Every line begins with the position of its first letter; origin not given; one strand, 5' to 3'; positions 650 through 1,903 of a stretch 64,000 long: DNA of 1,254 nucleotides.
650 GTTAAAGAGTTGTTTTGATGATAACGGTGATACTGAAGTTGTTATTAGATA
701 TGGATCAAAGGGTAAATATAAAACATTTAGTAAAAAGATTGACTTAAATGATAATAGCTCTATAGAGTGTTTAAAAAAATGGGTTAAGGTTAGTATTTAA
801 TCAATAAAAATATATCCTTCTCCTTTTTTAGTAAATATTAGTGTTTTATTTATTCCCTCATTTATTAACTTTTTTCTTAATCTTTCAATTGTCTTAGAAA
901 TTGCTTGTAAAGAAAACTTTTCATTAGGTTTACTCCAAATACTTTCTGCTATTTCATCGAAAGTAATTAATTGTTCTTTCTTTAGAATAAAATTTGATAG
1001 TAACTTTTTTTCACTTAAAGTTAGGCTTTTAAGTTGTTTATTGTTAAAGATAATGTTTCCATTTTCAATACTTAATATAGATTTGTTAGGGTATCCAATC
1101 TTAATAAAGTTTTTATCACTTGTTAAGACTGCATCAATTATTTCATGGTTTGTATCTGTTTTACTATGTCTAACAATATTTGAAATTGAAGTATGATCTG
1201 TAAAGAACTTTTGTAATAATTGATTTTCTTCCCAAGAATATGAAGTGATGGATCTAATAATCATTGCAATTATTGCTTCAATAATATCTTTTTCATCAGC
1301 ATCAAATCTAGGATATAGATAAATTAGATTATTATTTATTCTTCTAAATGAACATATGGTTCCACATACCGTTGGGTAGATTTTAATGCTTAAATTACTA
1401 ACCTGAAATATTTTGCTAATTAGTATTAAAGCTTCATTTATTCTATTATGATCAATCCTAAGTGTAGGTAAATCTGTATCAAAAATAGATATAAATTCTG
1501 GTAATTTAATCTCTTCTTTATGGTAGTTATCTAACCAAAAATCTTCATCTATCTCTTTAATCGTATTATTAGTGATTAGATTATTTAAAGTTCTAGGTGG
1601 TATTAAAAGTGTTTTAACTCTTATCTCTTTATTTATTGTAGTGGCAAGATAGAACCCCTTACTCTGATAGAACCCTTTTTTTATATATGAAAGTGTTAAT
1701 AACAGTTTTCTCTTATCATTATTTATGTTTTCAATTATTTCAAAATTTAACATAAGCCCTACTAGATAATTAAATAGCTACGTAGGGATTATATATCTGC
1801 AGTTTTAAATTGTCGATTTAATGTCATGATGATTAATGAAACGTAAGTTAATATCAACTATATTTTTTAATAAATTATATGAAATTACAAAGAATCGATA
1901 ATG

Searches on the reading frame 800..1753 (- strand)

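Call 26: search_protein_families(library=pfam, proteins=[window:800-1753:-], max_evalue=0.01)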
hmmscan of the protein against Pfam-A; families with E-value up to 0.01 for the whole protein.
window:800-1753:- (318 aa): 1 family
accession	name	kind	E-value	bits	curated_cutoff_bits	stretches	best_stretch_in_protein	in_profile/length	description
PF00486.34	Trans_reg_C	-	1.7e-10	41.2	26.2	1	243-316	5-77/77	Transcriptional regulatory protein, C terminal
